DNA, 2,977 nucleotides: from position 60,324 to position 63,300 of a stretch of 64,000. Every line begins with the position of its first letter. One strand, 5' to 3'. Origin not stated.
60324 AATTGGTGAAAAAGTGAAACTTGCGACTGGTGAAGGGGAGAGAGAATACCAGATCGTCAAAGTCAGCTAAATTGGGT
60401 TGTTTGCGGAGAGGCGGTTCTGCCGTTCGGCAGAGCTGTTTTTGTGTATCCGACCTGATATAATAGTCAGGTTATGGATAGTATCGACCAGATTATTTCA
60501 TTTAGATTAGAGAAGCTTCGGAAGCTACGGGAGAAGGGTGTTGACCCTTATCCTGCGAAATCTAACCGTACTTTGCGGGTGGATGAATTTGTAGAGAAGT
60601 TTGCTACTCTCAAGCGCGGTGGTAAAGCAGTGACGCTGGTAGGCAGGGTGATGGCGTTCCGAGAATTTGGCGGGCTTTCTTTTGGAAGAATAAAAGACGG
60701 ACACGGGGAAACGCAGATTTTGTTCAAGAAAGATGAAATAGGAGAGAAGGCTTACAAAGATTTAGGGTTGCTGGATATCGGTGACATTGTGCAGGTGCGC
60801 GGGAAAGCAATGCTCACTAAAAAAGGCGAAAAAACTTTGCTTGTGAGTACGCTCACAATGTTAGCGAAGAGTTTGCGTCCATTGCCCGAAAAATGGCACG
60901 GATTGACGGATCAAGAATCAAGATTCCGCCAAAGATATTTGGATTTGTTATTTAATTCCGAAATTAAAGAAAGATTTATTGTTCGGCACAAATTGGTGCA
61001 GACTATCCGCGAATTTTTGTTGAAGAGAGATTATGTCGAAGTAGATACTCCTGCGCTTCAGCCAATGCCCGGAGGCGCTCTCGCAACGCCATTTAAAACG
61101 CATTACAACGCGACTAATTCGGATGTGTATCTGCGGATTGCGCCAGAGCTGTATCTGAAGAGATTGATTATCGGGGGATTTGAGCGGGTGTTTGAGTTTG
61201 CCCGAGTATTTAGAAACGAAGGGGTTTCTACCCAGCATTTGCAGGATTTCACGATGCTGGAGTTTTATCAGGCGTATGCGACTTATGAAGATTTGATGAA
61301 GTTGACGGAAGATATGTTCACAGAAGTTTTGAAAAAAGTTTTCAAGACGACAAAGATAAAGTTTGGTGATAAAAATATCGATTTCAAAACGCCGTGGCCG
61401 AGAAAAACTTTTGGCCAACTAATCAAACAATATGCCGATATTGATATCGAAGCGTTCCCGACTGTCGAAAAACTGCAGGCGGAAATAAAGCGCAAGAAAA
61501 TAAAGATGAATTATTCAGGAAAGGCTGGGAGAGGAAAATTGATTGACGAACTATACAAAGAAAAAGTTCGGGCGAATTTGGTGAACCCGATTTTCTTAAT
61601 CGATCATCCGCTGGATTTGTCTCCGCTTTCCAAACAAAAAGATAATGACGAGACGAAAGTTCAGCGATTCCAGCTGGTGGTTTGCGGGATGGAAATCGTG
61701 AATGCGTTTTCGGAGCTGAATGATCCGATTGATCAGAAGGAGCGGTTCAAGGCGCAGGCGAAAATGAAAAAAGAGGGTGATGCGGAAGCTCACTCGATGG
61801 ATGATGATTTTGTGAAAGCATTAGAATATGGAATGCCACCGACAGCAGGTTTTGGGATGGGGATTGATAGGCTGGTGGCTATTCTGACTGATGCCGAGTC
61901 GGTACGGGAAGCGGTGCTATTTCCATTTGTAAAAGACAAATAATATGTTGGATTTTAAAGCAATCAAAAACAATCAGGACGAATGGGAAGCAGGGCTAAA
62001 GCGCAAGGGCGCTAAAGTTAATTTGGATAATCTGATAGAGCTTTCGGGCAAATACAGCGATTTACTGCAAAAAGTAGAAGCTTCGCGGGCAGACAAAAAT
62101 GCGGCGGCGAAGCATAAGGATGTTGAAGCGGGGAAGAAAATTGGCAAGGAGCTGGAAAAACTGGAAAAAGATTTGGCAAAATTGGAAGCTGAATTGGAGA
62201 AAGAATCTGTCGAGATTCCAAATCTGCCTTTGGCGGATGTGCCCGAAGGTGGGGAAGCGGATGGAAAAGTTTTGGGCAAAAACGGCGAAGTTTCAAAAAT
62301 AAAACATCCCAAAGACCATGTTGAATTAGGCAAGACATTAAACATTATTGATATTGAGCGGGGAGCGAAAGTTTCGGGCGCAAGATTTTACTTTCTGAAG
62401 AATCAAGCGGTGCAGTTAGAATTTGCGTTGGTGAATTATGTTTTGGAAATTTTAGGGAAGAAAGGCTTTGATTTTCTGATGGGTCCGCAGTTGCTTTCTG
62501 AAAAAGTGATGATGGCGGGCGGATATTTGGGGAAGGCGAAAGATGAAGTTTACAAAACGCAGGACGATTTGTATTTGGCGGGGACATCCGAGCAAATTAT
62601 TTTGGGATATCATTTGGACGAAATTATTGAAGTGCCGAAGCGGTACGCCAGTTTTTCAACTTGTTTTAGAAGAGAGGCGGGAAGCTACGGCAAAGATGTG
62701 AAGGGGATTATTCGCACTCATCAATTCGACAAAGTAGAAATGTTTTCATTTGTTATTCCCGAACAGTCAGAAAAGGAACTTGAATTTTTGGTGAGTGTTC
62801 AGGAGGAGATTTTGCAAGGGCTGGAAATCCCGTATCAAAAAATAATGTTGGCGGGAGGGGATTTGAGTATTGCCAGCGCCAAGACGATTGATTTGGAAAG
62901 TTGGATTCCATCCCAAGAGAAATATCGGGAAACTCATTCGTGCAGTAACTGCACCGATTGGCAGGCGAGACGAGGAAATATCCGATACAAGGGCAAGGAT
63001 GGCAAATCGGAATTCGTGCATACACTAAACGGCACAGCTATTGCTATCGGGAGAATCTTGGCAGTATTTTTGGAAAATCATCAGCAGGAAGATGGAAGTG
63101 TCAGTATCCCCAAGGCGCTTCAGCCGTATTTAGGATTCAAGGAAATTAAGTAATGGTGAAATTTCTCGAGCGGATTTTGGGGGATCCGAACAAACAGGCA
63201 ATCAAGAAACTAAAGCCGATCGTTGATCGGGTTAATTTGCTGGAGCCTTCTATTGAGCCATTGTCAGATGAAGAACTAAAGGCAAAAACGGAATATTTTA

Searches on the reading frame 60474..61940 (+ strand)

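Call 97: search_protein_families(library=pfam, proteins=[window:60474-61940:+], max_evalue=0.00001)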
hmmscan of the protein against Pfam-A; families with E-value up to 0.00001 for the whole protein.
window:60474-61940:+ (489 aa): 2 families
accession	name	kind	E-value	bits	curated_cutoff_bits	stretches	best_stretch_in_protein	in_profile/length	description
PF00152.25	tRNA-synt_2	-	1.1e-88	297.8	25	1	146-485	1-306/308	tRNA synthetases class II (D, K and N)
PF01336.31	tRNA_anti-codon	-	1.5e-13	50.9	27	1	53-129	1-74/75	OB-fold nucleic acid binding domain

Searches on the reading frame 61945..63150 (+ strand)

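Call 97: search_protein_families(library=pfam, proteins=[window:61945-63150:+], max_evalue=0.00001)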
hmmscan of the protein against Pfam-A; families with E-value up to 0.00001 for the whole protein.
window:61945-63150:+ (402 aa): 2 families
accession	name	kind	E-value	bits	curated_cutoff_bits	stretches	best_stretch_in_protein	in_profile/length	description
PF00587.30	tRNA-synt_2b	-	2e-35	122.9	29.3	1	206-379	8-179/179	tRNA synthetase class II core domain (G, H, P, S and T)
PF02403.27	Seryl_tRNA_N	-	5.2e-12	46.4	28.2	1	1-95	1-108/108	Seryl-tRNA synthetase N-terminal domain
